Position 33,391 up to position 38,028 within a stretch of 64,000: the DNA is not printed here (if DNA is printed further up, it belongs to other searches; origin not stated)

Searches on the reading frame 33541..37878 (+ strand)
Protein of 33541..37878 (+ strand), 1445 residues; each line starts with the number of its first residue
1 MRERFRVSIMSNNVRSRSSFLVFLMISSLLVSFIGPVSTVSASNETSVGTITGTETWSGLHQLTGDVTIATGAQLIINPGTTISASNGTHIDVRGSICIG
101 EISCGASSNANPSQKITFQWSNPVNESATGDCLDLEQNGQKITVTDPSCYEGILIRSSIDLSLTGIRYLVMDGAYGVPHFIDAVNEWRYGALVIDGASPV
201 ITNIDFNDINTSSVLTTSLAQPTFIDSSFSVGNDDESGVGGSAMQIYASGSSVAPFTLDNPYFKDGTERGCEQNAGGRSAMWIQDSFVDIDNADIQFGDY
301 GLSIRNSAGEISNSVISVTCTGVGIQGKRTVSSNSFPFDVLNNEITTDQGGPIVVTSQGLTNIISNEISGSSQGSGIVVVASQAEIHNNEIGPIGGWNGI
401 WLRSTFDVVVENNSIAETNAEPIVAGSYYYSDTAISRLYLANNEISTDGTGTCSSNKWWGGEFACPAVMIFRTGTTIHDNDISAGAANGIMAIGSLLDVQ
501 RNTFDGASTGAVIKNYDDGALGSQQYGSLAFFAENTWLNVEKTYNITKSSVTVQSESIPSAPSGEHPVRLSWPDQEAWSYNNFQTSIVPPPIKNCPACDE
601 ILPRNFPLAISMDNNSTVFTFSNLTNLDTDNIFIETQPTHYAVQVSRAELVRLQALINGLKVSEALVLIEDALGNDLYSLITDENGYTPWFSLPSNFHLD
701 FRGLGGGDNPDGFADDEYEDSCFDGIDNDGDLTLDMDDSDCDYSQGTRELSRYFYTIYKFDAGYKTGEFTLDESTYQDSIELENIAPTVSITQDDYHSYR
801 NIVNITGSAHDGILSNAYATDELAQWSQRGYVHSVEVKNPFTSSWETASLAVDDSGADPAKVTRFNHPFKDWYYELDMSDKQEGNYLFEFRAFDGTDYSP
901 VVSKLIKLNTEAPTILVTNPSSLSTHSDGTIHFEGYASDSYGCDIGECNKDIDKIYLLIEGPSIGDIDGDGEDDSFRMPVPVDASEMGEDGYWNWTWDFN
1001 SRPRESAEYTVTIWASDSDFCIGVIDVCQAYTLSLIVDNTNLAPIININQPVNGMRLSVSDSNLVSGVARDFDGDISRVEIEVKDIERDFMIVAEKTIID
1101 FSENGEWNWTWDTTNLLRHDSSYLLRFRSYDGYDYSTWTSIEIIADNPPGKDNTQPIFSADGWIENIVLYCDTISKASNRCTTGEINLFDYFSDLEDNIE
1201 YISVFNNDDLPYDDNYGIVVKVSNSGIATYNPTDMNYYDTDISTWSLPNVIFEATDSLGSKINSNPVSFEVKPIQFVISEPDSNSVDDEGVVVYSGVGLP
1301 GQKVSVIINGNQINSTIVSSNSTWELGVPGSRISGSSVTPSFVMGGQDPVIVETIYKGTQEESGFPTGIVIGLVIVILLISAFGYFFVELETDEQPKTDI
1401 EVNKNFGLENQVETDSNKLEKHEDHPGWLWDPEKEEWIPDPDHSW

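Call 12: search_protein_families(library=pfam, proteins=[window:33541-37878:+], max_evalue=0.001)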
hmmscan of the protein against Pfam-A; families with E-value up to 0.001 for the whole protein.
window:33541-37878:+ (1445 aa): 2 families
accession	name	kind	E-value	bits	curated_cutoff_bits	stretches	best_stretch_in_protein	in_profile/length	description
PF17957.7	Big_7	-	6.8e-09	36.7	24.1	1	1044-1116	1-61/70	Bacterial Ig domain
PF13229.12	Beta_helix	-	2.8e-08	34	25.9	2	301-446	2-135/158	Right handed beta helix region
